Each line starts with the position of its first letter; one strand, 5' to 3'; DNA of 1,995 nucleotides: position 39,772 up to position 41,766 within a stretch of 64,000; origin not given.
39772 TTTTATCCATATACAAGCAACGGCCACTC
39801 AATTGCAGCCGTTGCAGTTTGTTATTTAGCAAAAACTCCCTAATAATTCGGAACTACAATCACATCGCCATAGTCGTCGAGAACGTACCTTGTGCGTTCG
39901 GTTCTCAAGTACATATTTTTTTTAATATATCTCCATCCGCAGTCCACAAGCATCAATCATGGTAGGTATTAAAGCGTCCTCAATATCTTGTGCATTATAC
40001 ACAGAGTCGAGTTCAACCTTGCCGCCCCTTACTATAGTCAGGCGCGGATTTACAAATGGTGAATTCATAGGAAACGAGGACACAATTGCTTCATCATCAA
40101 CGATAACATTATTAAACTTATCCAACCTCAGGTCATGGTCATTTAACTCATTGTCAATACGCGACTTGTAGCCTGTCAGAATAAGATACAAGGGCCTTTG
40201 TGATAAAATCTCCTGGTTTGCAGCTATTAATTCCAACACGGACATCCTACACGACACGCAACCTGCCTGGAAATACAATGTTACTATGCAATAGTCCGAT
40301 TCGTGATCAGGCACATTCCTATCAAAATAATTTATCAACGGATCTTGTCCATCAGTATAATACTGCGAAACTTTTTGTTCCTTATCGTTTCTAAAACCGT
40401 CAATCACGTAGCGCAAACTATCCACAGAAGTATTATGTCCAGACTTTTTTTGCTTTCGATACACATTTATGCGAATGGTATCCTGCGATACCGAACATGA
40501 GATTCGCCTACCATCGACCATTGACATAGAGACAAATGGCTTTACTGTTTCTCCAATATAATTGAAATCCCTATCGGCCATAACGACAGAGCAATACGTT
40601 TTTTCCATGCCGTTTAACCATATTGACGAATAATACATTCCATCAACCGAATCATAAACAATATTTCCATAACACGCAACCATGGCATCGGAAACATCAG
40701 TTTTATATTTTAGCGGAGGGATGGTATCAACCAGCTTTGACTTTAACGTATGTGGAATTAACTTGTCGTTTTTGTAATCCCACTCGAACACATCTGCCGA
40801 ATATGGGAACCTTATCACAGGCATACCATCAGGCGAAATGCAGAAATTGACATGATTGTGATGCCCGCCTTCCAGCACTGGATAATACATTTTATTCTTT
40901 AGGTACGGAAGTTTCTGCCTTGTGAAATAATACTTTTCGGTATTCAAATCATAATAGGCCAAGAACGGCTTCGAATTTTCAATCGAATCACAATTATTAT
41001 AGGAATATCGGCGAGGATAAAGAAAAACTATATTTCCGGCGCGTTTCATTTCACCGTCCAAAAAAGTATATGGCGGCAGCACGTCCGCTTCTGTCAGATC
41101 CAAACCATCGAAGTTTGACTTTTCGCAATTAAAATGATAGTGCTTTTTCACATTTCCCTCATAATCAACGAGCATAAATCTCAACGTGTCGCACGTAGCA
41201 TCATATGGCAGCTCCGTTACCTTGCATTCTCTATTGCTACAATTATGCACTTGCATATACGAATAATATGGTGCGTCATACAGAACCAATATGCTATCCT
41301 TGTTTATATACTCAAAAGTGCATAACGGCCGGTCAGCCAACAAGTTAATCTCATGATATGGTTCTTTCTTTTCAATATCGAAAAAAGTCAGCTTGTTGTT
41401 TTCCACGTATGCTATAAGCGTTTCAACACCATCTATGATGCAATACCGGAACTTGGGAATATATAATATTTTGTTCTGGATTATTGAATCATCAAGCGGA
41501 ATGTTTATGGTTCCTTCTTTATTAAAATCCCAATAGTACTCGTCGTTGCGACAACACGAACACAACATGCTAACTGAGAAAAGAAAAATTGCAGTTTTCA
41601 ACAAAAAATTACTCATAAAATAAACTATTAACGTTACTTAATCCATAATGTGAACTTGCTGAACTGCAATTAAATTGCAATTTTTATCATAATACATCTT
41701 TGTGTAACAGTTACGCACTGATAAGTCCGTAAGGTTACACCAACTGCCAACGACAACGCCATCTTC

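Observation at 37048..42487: AT-rich accessory island built from two tandem ~2.55 kb cassettes of unknown function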

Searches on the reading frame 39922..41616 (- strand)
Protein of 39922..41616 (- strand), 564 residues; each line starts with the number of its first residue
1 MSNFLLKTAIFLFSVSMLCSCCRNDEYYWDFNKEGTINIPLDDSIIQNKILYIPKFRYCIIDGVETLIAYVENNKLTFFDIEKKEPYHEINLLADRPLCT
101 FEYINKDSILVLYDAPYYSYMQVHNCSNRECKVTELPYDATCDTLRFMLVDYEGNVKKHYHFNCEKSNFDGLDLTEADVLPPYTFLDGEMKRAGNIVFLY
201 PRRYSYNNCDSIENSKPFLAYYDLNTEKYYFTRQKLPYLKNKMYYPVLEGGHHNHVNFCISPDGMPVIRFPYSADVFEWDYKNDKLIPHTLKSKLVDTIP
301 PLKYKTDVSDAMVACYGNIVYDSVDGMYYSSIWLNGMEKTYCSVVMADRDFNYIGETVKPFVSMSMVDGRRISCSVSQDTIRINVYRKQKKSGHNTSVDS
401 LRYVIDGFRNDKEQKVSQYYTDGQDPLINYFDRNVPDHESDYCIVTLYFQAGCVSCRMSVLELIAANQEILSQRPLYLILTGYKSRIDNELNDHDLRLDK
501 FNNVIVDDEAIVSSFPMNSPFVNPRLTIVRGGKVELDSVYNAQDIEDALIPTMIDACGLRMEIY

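Call 4: search_protein_families(library=pfam, proteins=[window:39922-41616:-], max_evalue=1)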
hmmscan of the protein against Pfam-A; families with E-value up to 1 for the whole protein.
window:39922-41616:- (564 aa): 1 family
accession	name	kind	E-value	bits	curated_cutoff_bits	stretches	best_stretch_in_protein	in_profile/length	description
PF13970.12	DUF4221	-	1.5e-05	25.2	23.4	1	196-357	138-310/311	Domain of unknown function (DUF4221)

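Call 5: search_protein_families(library=ncbifam, proteins=[window:39922-41616:-], max_evalue=1)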
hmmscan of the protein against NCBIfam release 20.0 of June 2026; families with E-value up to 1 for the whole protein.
window:39922-41616:- (564 aa): 0 families

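Call 10: find_homologous_proteins(query=window:39922-41616:-, max_evalue=0.001)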
Query window:39922-41616:- (564 aa): 14 proteins with E <= 0.001 among 2420 candidates.
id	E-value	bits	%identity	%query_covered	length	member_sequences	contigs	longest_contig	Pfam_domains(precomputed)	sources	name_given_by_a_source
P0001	0.0e+0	1315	100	100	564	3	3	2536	-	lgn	-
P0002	1.9e-252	857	66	99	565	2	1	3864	-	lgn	-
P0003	7.7e-169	581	52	96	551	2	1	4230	-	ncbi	-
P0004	1.4e-167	577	50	99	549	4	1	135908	PF13970.13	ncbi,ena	-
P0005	2.5e-160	553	49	99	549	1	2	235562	-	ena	-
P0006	3.9e-132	460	44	95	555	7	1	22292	-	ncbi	-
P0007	3.6e-93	331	46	71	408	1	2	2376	-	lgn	-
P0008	9.3e-92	327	48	63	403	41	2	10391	-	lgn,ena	-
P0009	8.5e-91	324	45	73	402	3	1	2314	-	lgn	-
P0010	2.2e-89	319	43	71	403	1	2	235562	-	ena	-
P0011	3.0e-87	312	46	62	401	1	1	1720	-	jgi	-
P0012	3.5e-80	288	44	63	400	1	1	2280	-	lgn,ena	-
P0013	6.8e-72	261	41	68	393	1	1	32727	-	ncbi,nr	ncbi:DUF4221 domain-containing protein [Bacteroidales bacterium OttesenSCG-928-I21]|nr:DUF4221 domai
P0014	9.3e-50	188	29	93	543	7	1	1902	-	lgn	-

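Call 13: find_encoding_contigs(protein=P0004, flank=10000, max_places=3)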
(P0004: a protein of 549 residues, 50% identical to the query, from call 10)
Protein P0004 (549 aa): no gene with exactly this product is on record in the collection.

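Call 14: find_encoding_contigs(protein=P0005, flank=10000, max_places=3)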
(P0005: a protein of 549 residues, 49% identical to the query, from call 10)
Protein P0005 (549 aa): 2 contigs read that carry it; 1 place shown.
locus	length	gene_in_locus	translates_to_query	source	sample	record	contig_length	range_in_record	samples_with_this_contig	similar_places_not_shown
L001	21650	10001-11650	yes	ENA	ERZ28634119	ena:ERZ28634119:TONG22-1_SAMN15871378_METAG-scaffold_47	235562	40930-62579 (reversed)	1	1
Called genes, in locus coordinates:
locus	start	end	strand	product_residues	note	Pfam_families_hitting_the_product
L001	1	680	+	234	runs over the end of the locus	PF00590:TP_methylase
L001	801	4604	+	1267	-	PF13306:LRR_5, PF13855:LRR_8 (faint), PF13306:LRR_5, PF18998:Flg_new_2, PF18962:Por_Secre_tail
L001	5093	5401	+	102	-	PF01909:NTP_transf_2, PF18765:Polbeta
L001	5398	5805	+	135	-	PF05168:HEPN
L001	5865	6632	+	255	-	-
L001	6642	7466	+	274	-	PF11738:DUF3298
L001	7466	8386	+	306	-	PF11738:DUF3298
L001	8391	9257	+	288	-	-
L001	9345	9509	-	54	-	-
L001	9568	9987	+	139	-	-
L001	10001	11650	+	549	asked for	-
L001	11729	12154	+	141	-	-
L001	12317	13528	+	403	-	-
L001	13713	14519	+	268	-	PF11738:DUF3298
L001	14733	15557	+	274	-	-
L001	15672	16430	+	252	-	PF13338:AbiEi_4 (weak)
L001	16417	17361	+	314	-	PF08843:AbiEii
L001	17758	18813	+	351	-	-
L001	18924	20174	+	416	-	PF11449:ArsP_2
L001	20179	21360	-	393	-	PF13173:AAA_14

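Call 32: find_encoding_contigs(protein=P0002, flank=10000, max_places=3)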
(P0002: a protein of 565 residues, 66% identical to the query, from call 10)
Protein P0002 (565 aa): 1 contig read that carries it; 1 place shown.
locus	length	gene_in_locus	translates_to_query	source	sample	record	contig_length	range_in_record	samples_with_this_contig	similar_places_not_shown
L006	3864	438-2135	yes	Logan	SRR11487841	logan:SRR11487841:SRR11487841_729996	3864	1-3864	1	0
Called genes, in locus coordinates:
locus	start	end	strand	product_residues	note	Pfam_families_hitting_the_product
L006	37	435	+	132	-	-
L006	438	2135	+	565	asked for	-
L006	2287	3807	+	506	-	PF13687:DUF4153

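Call 33: find_encoding_contigs(protein=P0006, flank=10000, max_places=3)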
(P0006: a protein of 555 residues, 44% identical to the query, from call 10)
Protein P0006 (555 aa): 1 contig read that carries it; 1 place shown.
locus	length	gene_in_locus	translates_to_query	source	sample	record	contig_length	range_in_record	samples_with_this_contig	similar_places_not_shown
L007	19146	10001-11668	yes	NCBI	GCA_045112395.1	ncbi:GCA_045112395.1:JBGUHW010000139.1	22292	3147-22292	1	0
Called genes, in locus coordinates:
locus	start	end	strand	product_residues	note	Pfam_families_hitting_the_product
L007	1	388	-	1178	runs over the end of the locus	?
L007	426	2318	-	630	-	PF07581:Glug (faint)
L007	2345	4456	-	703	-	PF07581:Glug (faint)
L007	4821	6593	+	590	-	PF08707:PriCT_2, PF13148:DUF3987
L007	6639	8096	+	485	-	PF02463:SMC_N, PF13175:AAA_15, PF13304:AAA_21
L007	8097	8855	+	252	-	PF13707:RloB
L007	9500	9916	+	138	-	-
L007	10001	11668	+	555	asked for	-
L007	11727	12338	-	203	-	-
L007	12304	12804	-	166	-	-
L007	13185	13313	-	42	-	-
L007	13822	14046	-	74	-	-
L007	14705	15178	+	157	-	PF22105:DUF6943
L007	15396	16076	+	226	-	PF19781:DUF6266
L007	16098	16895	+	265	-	PF19781:DUF6266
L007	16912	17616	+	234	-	PF19781:DUF6266, PF00216:Bac_DNA_binding (faint)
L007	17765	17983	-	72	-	-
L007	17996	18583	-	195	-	PF02397:Bac_transf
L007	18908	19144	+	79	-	?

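Call 34: find_encoding_contigs(protein=P0008, flank=10000, max_places=3)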
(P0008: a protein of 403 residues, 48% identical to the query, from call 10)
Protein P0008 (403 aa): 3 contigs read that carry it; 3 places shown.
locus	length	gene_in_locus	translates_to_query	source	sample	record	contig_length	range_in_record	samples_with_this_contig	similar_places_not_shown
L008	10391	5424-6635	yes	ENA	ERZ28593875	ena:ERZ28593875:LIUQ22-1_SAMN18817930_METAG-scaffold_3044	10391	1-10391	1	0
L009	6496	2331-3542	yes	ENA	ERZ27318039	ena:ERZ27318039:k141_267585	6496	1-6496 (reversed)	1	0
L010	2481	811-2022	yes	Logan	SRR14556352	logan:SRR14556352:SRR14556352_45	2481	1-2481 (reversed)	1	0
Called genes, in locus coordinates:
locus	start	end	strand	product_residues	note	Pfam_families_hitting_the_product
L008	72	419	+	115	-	-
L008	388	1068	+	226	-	PF08843:AbiEii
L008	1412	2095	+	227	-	-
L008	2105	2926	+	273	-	PF11738:DUF3298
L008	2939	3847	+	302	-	PF11738:DUF3298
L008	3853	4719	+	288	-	-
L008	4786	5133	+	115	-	PF17761:DUF1016_N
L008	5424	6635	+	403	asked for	-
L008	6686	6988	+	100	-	-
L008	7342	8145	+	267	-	PF11738:DUF3298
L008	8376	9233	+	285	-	-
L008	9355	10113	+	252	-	PF13338:AbiEi_4 (weak)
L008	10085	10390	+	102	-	?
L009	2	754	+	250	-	?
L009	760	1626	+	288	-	-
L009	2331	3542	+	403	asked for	-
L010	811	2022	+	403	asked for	-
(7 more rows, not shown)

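Call 36: predict_structure(alignment_id=A1)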
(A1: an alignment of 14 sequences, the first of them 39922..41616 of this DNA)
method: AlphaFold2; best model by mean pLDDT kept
length: 564 residues; sequences in the alignment: 14
mean_pLDDT: 74.7   pTM: 0.70
mean pLDDT of the five models: 74.7, 72.5, 71.3, 71.1, 70.2
residues with pLDDT >= 90: 96; 70-90: 306; 50-70: 77; < 50: 85
segments of 3 or more residues with pLDDT < 50: 19-25, 47-52, 121-140, 182-187, 202-217, 239-254, 305-312, 561-564
pLDDT, mean of each block of 10 residues (from residue 1): 78 63 62 88 57 71 89 83 92 82 90 73 38 39 75 90 76 66 53 86 39 49 86 63 32 59 87 81 88 78 50 68 86 70 87 83 62 78 86 80 80 81 83 87 88 77 91 92 81 87 86 67 83 87 81 87 37
secondary structure, 60 per line:
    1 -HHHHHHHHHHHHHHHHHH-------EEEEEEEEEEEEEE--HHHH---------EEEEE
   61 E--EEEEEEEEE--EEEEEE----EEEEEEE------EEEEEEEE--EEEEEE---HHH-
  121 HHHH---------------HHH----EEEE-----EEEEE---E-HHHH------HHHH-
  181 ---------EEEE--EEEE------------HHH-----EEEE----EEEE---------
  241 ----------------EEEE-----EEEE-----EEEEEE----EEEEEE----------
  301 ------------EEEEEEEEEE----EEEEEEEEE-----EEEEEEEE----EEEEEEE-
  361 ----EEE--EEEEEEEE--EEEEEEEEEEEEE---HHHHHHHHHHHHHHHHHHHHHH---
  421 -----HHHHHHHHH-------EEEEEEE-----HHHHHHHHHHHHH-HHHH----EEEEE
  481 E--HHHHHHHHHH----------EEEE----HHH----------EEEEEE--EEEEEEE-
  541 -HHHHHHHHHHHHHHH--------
elements in order: H2-19 E27-40 H43-46 E56-61 E64-72 E75-80 E85-91 E98-105 E108-113 H121-124 E147-150 E156-160 H166-169 H176-179 E190-193 E196-199 E220-223 E228-231 E257-260 E266-269 E275-280 E285-290 E313-322 E327-335 E341-348 E353-359 E365-367 E370-377 E380-392 H396-417 H426-434 E442-448 H454-466 H468-471 E476-481 H484-493 E504-507 E525-530 E533-539 H542-556
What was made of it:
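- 39922..41616 (-): w564: a 564-aa lipoprotein and distant DUF4221 member, modelled as a six-bladed beta-propeller with a C-terminal domain of thioredoxin topology. AF2 model pLDDT 74.7 (call 36).
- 40441..41538 (-): Beta-propeller region of w564 (residues 27-392). Strand pattern of the AF2 model, read as six four-stranded blades (call 36).
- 39949..40293 (-): Thioredoxin-topology domain of w564 (residues 442-556). The CxxC is at 40260-40249 and the conserved Pro of NPRLTIV lies before the fourth strand. DSSP order is strand-CxxC/helix-strand-helix-strand-strand-strand-helix (call 36).
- On Pfam DUF4221: I read the AF2 strand pattern as six four-stranded blades (call 36).
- On Thioredoxin-fold oxidoreductase (TlpA/ResA-like), for w564: DSSP of model residues 442-556 (call 36).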

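Call 40: fold_search(model_id=the predicted structure, library=pdb)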
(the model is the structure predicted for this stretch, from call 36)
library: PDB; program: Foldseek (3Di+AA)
matches with E <= 10: 1706; with E <= 0.001: 899
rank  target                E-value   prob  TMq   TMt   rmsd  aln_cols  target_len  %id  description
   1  9l3y_B                8.9e-09  1.00  0.31  0.49   6.6       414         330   11  Cryo-EM structure of the G-protein coupled receptor 1 (GPR1) in complex with chemerin and Gi1 (released 2025-03-12)
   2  8hti_B                9.9e-09  1.00  0.30  0.47   8.7       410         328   11  Human Consensus Olfactory Receptor OR52c in Complex with Octanoic Acid (OCA) and G Protein (released 2023-12-20)
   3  6s5u_A                1.0e-08  1.00  0.34  0.58   7.1       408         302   12  Strictosidine Synthase from Ophiorrhiza pumila in complex with N-[2-(1H-Indol-3-yl)ethyl]-3-methyl-1-butanamine (released 2020-04-08)
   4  6m8s_G                1.0e-08  1.00  0.31  0.47  13.4       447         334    9  Crystal structure of the KCTD12 H1 domain in complex with Gbeta1gamma2 subunits (released 2019-02-27)
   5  5tdh_B                1.2e-08  1.00  0.31  0.47  17.1       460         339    8  The crystal structure of the dominant negative mutant G protein alpha(i)-1-beta-1-gamma-2 G203A/A326S (released 2016-11-09)
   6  6s5u_B                1.6e-08  1.00  0.33  0.57   7.5       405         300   12  Strictosidine Synthase from Ophiorrhiza pumila in complex with N-[2-(1H-Indol-3-yl)ethyl]-3-methyl-1-butanamine (released 2020-04-08)
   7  8unz_B                1.8e-08  1.00  0.31  0.47  17.2       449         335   10  CryoEM structure of beta-2-adrenergic receptor in complex with GTP-bound Gs heterotrimer (Class O) (released 2024-03-06)
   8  6m8s_C                1.8e-08  1.00  0.29  0.45   9.2       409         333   10  Crystal structure of the KCTD12 H1 domain in complex with Gbeta1gamma2 subunits (released 2019-02-27)
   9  8wc4_B                1.9e-08  1.00  0.31  0.48   7.1       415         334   10  Cryo-EM structure of the ZH8651-bound mTAAR1-Gs complex (released 2023-12-27)
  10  8gea_B                2.0e-08  1.00  0.31  0.49   6.3       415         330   11  CryoEM structure of beta-2-adrenergic receptor in complex with nucleotide-free Gs heterotrimer (#11 of 20) (released 2024-03-06)
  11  6s5u_C                2.3e-08  1.00  0.33  0.56   7.4       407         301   12  Strictosidine Synthase from Ophiorrhiza pumila in complex with N-[2-(1H-Indol-3-yl)ethyl]-3-methyl-1-butanamine (released 2020-04-08)
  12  7rmg_B                2.4e-08  1.00  0.31  0.50   7.7       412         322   10  Substance P bound to active human neurokinin 1 receptor in complex with miniGs/q70 (released 2021-11-03)
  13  8wca_B                2.8e-08  1.00  0.32  0.50   6.3       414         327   10  Cryo-EM structure of the PEA-bound hTAAR1-Gs complex (released 2023-12-27)
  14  8iq4_B                2.8e-08  1.00  0.31  0.48   7.3       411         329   10  Cryo-EM structure of Carboprost-bound prostaglandin-F2-alpha receptor-miniGq-Nb35 complex (released 2024-01-31)
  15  9jco_B                3.2e-08  1.00  0.32  0.48   6.8       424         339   10  Cryo-EM structure of the proton-sensing GPCR (GPR4)-Gs protein complex at pH 6.5 (released 2025-07-09)
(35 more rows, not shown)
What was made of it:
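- On Pfam DUF4221: Foldseek top hits are propellers with probability 1.0 (call 40).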

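Call 54: fold_search(model_id=the predicted structure, library=viral)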
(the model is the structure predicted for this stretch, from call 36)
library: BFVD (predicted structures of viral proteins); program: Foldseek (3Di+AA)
matches with E <= 10: 1084; with E <= 0.001: 104
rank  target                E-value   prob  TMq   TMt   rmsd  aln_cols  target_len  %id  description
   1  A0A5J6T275            3.3e-08  1.00  0.31  0.36  11.1       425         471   10  Uncharacterized protein [Aeromonas phage vB_AhyS-A18P4]
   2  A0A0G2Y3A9            1.5e-07  1.00  0.28  0.29  13.3       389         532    8  Putative BTB/POZ domain-containing protein [Acanthamoeba polyphaga mimivirus]
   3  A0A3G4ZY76            1.5e-07  1.00  0.25  0.35  14.9       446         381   11  Uncharacterized protein [Faunusvirus sp.]
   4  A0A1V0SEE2            3.6e-07  1.00  0.27  0.44   8.0       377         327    6  WD repeat protein [Indivirus ILV1]
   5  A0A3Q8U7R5            4.4e-07  1.00  0.22  0.24  16.8       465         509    9  Putative BTB/POZ domain-containing protein [Megavirus baoshan]
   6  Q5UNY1                5.5e-07  1.00  0.23  0.24  16.1       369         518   10  Putative BTB/POZ domain and WD-repeat protein R731 [Acanthamoeba polyphaga mimivirus]
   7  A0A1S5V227            7.7e-07  1.00  0.27  0.29  11.8       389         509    8  (no name in the UniProt tables at hand)
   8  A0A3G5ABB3            9.6e-07  1.00  0.28  0.37   9.9       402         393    9  Putative E3 ubiquitin ligase complex SCF subunit sconB [Hyperionvirus sp.]
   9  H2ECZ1                1.1e-06  1.00  0.28  0.34  13.4       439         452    9  Putative BTB_POZ domain and WD-repeat protein [Moumouvirus sp. 'Monve']
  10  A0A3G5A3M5            1.1e-06  1.00  0.26  0.33  12.8       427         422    7  F-box domain-containing protein [Harvfovirus sp.]
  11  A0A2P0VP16            1.3e-06  1.00  0.23  0.15  16.2       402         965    9  TIR/WD40 domain-containing protein [Tetraselmis virus 1]
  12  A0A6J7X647            1.3e-06  1.00  0.28  0.29  19.9       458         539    9  Uncharacterized protein [uncultured Caudovirales phage]
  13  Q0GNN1                1.5e-06  1.00  0.21  0.22   9.4       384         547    9  Kelch repeat and BTB domain-containing protein 2 [Horsepox virus]
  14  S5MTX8                1.9e-06  1.00  0.32  0.47   8.6       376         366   10  Uncharacterized protein [Brevibacillus phage Jimmer1]
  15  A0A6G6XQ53            1.9e-06  1.00  0.31  0.34   9.9       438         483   11  (no name in the UniProt tables at hand)
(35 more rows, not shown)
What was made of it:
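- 40441..41538 (-): Foldseek hits (calls 40, 54).
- On Thioredoxin-fold oxidoreductase (TlpA/ResA-like), for w564: Foldseek on the whole model is swamped by propellers (calls 40, 54).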

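Call 74: search_protein_families(library=ncbifam, alignment_id=A1, max_evalue=0.1)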
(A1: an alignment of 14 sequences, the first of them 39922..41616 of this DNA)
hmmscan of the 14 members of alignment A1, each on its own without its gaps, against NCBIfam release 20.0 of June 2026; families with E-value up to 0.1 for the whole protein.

A. member 1, window:39922-41616:- (564 aa): 0 families

B. families by the number of members that match (of 14 scanned): 3 families
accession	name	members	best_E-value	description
NF047521.1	LIC_11904_fam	1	0.0064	LIC_11904 family protein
NF045820.1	PgAcgDacpgdA_Strep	1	0.035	peptidoglycan-N-acetylglucosamine deacetylase PgdA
NF040881.1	PTS_reg_TmaR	1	0.054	PTS system regulator TmaR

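Call 75: search_protein_families(library=pfam, alignment_id=A1, max_evalue=0.01)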
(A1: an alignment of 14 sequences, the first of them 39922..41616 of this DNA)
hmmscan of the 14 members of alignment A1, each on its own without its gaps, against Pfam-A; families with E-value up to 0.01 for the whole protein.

A. member 1, window:39922-41616:- (564 aa): 1 family
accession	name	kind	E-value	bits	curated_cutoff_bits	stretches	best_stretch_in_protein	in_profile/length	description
PF13970.12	DUF4221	-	1.5e-05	25.2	23.4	1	196-357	138-310/311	Domain of unknown function (DUF4221)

B. families by the number of members that match (of 14 scanned): 1 family
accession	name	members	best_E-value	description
PF13970.12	DUF4221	4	6.6e-06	Domain of unknown function (DUF4221)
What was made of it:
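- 39922..41616 (-): Pfam DUF4221 E 1.5e-5, 25.2 bits against a cut-off of 23.4 (call 4); 4 of 14 homologues hit it (call 75).
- On Pfam DUF4221: Only 4 of 14 homologues pass E 0.01 (call 75).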

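Call 76: search_solved_structures(query=A1, max_evalue=1)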
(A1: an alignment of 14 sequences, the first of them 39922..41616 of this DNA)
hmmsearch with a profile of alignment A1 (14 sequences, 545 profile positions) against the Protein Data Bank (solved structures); distinct sequences matched with E-value up to 1: 1.
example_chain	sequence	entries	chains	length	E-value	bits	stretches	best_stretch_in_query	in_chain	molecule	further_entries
8t4c_A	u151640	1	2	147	0.13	14.2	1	417-521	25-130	Thioredoxin oxidoreductase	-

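Call 95: search_protein_families(library=padloc, proteins=[window:39922-41616:-], max_evalue=0.1)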
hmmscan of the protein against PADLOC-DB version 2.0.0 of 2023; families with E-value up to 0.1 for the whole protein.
window:39922-41616:- (564 aa): 0 families
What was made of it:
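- Tried and rejected: PADLOC and NCBIfam gave nothing (calls 5, 74, 95).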
